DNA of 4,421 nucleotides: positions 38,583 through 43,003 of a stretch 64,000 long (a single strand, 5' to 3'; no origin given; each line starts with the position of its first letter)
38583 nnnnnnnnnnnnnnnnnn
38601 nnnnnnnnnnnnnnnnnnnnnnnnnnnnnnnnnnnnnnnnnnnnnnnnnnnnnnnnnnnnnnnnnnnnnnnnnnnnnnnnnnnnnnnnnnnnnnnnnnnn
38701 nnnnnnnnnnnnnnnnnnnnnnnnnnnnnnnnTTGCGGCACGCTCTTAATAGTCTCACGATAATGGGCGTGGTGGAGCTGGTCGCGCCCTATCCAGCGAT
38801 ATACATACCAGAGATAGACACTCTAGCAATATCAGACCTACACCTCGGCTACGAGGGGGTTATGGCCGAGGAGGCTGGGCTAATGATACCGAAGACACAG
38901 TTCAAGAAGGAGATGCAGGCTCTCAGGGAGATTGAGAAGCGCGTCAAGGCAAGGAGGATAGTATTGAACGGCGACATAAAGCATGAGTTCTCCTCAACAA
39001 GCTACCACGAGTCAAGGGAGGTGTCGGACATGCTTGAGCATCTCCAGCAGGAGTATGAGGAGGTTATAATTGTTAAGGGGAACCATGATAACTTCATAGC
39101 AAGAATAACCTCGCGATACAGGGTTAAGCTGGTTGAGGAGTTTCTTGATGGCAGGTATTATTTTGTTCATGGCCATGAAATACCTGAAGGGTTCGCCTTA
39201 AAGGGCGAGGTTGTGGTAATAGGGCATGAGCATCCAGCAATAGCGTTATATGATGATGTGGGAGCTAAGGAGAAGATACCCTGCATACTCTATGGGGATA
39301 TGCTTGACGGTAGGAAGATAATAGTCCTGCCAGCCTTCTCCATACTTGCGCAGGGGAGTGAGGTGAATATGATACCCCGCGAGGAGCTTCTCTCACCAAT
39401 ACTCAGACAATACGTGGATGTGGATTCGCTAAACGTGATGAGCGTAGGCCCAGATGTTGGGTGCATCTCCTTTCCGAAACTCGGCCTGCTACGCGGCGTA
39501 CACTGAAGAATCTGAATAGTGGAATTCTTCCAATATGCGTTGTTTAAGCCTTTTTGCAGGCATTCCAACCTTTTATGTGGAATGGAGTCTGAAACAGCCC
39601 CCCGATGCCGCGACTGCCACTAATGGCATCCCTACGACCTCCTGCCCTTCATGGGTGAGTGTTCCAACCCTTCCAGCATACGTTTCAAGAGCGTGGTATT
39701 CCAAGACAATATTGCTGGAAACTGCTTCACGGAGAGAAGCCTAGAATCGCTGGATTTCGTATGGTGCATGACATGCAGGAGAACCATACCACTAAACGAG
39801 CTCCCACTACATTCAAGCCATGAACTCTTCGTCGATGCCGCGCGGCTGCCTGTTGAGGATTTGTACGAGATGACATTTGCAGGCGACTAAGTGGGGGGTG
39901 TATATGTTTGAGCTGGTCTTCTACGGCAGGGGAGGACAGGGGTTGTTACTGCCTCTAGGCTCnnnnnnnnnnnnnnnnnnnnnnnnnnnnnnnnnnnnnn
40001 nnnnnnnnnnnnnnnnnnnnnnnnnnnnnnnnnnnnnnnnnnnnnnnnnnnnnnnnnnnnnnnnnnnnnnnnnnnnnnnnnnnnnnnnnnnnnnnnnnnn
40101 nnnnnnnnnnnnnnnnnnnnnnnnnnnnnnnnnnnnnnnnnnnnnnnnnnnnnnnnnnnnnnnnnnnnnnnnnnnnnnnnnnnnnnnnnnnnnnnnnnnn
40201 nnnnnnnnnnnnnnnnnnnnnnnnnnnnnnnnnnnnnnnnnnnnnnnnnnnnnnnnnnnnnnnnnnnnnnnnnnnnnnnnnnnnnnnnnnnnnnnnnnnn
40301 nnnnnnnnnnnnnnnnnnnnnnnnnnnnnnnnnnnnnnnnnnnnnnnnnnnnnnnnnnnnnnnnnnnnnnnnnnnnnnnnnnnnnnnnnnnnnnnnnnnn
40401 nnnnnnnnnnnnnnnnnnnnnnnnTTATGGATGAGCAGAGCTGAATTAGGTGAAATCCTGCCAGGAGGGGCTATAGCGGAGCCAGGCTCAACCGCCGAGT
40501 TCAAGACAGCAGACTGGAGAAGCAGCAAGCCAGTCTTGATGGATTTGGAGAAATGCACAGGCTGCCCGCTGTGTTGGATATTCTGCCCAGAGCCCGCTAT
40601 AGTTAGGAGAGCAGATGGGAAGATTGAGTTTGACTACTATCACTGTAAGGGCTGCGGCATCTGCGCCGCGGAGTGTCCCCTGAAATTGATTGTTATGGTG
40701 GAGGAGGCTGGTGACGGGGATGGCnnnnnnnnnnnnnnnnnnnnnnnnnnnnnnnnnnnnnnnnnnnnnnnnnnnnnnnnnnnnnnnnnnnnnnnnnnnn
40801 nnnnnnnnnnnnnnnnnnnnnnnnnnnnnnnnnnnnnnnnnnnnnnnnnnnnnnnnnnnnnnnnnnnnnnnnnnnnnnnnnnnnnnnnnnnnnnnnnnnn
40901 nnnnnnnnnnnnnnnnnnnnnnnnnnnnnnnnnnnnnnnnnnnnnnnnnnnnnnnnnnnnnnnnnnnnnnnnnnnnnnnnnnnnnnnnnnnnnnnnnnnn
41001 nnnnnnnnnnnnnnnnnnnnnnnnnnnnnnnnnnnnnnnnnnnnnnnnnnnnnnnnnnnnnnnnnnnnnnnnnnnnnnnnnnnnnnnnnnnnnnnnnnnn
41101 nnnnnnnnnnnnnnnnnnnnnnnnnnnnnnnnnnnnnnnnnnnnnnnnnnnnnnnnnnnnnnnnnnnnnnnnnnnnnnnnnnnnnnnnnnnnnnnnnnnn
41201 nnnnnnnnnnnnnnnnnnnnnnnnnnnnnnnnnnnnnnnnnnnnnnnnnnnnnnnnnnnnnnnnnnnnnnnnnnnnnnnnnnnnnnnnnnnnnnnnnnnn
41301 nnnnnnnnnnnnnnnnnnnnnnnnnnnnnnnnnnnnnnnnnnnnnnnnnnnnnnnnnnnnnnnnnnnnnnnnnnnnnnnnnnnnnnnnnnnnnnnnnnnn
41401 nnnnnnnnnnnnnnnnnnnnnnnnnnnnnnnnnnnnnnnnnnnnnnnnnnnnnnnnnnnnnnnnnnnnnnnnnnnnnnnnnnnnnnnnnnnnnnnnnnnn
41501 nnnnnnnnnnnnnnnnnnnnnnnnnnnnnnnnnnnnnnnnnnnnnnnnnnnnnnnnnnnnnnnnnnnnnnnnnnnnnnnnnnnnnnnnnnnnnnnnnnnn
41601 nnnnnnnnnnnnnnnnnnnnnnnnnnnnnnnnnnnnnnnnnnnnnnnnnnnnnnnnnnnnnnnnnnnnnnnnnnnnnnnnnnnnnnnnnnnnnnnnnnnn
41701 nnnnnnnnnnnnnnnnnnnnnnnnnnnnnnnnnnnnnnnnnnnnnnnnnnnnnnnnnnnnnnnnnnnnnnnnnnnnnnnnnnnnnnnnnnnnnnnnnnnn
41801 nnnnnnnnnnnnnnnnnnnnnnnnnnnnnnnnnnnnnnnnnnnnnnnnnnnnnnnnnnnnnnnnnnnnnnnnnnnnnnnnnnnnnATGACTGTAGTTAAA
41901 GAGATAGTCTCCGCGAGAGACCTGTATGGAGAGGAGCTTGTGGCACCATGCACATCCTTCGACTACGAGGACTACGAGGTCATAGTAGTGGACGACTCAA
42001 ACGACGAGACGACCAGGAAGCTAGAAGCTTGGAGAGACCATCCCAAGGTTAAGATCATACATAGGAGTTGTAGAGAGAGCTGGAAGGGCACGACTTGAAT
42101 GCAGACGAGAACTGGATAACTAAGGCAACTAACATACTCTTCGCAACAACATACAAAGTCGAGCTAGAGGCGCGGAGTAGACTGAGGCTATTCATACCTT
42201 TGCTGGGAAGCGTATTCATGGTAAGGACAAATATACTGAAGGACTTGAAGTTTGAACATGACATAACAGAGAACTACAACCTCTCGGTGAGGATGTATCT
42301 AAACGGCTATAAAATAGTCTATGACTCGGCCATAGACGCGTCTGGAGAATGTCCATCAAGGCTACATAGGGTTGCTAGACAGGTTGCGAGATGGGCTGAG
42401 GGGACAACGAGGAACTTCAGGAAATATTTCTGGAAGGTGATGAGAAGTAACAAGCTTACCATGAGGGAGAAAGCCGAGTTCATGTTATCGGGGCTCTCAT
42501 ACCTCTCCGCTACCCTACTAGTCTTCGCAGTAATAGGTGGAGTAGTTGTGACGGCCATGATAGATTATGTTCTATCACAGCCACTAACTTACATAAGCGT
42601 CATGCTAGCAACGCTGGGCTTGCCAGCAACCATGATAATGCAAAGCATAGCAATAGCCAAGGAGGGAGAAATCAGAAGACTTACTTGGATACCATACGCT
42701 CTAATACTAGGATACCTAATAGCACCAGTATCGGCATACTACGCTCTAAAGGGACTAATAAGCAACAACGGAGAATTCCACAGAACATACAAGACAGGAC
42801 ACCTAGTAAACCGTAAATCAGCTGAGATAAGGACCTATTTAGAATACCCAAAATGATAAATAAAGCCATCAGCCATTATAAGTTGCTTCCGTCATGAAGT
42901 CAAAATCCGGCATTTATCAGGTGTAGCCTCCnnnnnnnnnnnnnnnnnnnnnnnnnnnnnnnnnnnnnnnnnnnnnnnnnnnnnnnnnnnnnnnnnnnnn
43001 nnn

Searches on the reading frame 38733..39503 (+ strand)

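Call 85: search_protein_families(library=pfam, proteins=[window:38733-39503:+], max_evalue=0.00001)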
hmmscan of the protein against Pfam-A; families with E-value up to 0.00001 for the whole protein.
window:38733-39503:+ (257 aa): 2 families
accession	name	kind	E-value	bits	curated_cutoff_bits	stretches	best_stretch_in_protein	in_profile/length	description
PF00149.33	Metallophos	-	2.3e-08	35.1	21.5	1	31-167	4-157/191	Calcineurin-like phosphoesterase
PF12850.12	Metallophos_2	-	1.3e-06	28.9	27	1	31-169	4-119/154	Calcineurin-like phosphoesterase superfamily domain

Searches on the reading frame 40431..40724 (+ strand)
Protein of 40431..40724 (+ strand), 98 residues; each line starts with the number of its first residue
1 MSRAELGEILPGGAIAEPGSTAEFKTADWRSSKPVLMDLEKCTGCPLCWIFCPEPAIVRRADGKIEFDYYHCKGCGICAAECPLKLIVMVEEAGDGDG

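Call 85: search_protein_families(library=pfam, proteins=[window:40431-40724:+], max_evalue=0.00001)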
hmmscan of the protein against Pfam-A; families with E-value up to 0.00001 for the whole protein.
window:40431-40724:+ (98 aa): 8 families
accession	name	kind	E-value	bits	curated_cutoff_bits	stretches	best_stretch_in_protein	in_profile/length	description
PF13237.11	Fer4_10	-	6.1e-09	36.1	25.5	1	36-83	3-53/53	4Fe-4S dicluster domain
PF00037.32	Fer4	-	1.2e-08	34.9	21.1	0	66-83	2-19/24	4Fe-4S binding domain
PF12797.12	Fer4_2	-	1.8e-08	34.2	24.5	0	64-83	2-21/22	4Fe-4S binding domain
PF14697.11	Fer4_21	-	3.6e-08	33.8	35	1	38-89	4-59/59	4Fe-4S dicluster domain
PF12838.12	Fer4_7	-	4.2e-08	34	27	1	41-83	1-49/52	4Fe-4S dicluster domain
PF13187.11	Fer4_9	-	3.6e-07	30.6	27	0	41-85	1-50/52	4Fe-4S dicluster domain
PF12837.12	Fer4_6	-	2.3e-06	27.7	25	0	64-83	1-20/24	4Fe-4S binding domain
PF12800.12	Fer4_4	-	4.6e-06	26.9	24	0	40-53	2-15/17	4Fe-4S binding domain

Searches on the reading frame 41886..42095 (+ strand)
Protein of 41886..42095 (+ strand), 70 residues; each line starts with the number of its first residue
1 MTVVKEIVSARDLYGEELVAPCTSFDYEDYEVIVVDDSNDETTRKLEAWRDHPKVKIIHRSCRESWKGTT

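Call 51: search_protein_families(library=pfam, proteins=[window:41886-42095:+], max_evalue=0.01)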
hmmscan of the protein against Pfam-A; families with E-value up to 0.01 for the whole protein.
window:41886-42095:+ (70 aa): 1 family
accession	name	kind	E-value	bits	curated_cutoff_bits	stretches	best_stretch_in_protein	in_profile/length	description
PF00535.33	Glycos_transf_2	-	4.5e-06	27.1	23.3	1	24-64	22-64/168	Glycosyl transferase family 2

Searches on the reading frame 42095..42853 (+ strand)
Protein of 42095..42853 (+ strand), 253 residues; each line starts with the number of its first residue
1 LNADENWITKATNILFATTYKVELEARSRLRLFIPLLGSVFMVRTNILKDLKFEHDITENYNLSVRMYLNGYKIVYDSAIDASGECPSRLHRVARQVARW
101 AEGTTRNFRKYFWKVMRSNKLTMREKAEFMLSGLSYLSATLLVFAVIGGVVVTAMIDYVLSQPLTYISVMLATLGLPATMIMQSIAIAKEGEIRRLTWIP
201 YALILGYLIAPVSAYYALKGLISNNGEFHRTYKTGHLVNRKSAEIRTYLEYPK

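Call 4: search_protein_families(library=pfam, proteins=[window:42095-42853:+], max_evalue=0.1)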
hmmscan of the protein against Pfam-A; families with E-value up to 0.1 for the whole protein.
window:42095-42853:+ (253 aa): 4 families
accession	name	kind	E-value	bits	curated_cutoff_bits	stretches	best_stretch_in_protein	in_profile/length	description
PF13632.12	Glyco_trans_2_3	-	4.3e-08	33.7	27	1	5-150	41-196/198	Glycosyl transferase family group 2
PF13641.12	Glyco_tranf_2_3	-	0.00019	22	27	1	4-103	128-230/230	Glycosyltransferase like family 2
PF01027.25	Bax1-I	-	0.0061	16.8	34.1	1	129-219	3-93/207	Inhibitor of apoptosis-promoting Bax1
PF13506.12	Glyco_transf_21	-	0.02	14.8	21.7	1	4-101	72-173/174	Glycosyl transferase family 21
